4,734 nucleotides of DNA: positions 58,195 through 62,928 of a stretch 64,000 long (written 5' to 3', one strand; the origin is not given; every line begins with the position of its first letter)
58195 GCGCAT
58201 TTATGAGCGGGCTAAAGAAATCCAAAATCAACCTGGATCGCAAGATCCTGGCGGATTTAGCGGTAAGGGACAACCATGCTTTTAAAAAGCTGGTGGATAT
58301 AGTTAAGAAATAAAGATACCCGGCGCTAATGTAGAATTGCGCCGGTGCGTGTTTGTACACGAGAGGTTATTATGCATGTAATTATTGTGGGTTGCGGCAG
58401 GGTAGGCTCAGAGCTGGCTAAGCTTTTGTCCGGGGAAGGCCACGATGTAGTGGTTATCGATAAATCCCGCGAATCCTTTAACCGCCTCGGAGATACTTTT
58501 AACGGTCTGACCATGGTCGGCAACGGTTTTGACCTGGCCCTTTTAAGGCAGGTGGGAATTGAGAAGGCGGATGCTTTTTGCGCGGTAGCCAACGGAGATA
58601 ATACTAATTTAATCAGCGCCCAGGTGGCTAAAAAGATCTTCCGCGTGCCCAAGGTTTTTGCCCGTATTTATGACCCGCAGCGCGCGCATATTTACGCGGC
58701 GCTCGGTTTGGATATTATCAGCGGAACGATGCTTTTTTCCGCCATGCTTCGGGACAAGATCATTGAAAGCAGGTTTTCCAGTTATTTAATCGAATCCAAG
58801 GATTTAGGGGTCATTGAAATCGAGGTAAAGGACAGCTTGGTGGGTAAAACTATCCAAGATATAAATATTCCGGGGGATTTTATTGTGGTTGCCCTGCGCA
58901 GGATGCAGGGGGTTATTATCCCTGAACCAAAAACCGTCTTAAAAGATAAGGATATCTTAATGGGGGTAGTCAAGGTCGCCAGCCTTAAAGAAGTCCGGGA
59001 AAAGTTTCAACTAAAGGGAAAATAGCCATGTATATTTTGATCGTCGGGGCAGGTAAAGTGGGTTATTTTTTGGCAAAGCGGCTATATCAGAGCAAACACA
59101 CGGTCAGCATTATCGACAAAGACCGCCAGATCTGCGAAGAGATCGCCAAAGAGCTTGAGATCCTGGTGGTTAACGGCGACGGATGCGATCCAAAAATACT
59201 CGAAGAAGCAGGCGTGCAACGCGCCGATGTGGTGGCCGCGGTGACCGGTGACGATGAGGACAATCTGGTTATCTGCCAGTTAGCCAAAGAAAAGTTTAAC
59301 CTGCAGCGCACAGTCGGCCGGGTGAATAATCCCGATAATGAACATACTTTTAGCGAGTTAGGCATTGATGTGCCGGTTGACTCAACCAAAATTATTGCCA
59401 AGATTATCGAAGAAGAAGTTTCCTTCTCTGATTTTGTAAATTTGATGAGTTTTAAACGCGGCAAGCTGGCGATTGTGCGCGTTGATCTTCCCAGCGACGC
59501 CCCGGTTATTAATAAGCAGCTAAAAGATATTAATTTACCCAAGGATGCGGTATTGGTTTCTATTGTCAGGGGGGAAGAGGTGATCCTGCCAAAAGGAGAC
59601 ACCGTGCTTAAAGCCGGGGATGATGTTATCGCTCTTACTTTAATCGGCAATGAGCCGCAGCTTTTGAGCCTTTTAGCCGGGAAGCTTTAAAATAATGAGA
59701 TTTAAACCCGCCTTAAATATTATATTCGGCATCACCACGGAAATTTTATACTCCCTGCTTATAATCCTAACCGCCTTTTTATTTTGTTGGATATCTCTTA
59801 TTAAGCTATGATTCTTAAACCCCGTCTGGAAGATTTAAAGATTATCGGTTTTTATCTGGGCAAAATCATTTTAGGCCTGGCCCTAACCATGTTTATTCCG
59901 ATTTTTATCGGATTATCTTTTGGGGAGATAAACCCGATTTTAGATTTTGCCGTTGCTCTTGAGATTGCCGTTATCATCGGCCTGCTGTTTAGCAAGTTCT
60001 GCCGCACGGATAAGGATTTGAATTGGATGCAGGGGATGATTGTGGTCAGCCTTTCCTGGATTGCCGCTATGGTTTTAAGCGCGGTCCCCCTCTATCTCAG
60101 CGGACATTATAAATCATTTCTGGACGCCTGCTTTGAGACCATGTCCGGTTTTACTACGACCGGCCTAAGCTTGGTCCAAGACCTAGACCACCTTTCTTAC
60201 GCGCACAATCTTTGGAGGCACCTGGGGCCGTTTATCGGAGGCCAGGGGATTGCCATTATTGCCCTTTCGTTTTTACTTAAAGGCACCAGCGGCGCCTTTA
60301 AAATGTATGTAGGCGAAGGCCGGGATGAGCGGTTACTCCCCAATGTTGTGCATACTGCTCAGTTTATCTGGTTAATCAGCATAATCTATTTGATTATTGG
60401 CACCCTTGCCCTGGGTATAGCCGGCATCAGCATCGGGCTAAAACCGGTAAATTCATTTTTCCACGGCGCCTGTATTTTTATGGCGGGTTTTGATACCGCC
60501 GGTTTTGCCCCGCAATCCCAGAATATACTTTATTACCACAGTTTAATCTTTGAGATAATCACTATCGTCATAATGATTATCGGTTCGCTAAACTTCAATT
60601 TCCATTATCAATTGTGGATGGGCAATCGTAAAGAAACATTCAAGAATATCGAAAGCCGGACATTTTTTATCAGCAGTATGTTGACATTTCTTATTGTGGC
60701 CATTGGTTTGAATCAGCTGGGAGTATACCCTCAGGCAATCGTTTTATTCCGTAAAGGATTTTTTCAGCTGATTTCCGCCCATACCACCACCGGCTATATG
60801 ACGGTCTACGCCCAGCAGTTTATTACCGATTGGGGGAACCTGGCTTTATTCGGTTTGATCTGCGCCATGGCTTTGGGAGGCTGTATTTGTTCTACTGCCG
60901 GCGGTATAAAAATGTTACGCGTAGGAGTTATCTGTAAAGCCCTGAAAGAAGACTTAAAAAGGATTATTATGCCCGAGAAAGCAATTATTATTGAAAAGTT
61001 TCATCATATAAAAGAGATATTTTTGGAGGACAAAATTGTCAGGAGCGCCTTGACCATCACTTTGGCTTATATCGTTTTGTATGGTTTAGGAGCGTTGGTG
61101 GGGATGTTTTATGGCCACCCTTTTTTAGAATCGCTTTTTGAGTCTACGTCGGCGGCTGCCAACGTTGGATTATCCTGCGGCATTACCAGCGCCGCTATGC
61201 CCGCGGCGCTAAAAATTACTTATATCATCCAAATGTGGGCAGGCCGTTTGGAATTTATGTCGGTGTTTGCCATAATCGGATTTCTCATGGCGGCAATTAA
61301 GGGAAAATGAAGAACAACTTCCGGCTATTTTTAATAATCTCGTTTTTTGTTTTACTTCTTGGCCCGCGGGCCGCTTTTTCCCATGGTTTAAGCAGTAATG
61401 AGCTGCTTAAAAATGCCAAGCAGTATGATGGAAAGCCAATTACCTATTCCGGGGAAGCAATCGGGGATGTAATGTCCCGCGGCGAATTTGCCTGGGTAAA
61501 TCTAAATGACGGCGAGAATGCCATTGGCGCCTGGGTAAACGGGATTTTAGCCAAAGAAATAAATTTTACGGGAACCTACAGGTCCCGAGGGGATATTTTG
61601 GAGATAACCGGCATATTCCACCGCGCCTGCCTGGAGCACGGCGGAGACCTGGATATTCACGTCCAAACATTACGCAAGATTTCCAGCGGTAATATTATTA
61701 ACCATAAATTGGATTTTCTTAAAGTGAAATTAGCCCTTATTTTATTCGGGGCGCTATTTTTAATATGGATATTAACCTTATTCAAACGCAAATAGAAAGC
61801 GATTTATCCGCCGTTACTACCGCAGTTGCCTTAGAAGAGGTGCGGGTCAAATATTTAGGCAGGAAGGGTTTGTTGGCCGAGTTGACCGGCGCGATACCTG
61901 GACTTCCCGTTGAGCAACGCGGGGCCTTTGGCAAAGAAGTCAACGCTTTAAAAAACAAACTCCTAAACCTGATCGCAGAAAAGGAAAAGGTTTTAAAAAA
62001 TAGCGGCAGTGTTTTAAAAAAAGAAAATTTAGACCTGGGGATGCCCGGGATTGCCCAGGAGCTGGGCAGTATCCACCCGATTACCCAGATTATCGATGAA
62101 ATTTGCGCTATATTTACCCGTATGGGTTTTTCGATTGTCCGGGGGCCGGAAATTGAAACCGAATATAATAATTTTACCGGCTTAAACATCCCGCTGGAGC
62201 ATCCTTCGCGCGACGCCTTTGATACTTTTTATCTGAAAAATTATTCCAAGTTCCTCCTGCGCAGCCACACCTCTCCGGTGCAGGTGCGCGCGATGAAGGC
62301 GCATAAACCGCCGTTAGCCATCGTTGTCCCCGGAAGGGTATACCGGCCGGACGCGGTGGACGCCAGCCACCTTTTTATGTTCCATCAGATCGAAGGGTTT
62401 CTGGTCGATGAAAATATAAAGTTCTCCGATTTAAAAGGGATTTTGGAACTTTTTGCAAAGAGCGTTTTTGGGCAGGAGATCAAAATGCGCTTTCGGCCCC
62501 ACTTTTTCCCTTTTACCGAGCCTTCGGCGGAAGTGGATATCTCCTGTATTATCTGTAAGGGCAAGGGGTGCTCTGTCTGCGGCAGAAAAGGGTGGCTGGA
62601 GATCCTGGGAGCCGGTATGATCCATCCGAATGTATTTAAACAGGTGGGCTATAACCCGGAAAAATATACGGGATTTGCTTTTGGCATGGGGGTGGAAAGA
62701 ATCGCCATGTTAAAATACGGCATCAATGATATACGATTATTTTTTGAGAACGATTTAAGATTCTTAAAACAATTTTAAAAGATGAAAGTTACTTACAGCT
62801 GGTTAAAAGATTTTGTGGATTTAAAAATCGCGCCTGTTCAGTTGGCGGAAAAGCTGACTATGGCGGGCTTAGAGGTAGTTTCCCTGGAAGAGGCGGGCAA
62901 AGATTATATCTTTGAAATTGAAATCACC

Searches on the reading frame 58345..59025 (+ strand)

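Call 78: search_protein_families(library=pfam, proteins=[window:58345-59025:+], max_evalue=0.000001)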
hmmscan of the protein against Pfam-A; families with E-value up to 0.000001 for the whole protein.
window:58345-59025:+ (226 aa): 2 families
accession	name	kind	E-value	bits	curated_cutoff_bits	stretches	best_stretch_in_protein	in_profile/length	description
PF02254.24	TrkA_N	-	1.4e-26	93.5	23.8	1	12-125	1-113/116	TrkA-N domain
PF02080.26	TrkA_C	-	4.4e-11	42.9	27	1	157-221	2-70/71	TrkA-C domain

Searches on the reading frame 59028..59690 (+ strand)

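Call 78: search_protein_families(library=pfam, proteins=[window:59028-59690:+], max_evalue=0.000001)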
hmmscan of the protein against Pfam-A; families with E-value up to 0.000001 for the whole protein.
window:59028-59690:+ (220 aa): 2 families
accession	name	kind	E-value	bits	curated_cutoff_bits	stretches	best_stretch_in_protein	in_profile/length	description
PF02254.24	TrkA_N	-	1.1e-32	113.2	23.8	1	3-115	1-112/116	TrkA-N domain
PF02080.26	TrkA_C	-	9.5e-15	54.7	27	1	149-214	1-68/71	TrkA-C domain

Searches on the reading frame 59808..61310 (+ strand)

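Call 78: search_protein_families(library=pfam, proteins=[window:59808-61310:+], max_evalue=0.000001)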
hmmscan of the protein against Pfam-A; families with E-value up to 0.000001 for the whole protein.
window:59808-61310:+ (500 aa): 1 family
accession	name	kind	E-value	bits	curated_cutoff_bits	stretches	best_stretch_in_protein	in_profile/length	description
PF02386.22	TrkH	-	2e-43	149.1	27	1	64-487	23-487/502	Cation transport protein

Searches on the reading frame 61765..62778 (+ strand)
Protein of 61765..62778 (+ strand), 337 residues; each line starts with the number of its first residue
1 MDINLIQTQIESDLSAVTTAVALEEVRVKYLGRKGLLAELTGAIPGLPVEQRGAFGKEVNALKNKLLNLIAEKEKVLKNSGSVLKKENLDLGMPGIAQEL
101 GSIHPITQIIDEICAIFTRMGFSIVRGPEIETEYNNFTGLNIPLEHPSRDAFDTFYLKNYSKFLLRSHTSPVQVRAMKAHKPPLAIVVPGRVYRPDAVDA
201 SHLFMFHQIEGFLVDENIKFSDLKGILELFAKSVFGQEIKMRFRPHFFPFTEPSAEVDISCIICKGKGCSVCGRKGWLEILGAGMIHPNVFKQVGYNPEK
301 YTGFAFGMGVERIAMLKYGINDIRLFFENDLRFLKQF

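Call 78: search_protein_families(library=pfam, proteins=[window:61765-62778:+], max_evalue=0.000001)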
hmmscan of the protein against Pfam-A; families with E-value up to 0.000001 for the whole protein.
window:61765-62778:+ (337 aa): 2 families
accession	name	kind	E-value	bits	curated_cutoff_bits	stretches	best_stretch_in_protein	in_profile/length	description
PF01409.25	tRNA-synt_2d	-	2.6e-100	335.4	19.8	1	89-337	2-246/246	tRNA synthetases class II core domain (F)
PF02912.23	Phe_tRNA-synt_N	-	2.2e-16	60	22.3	1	19-79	2-62/69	Aminoacyl tRNA synthetase class II, N-terminal domain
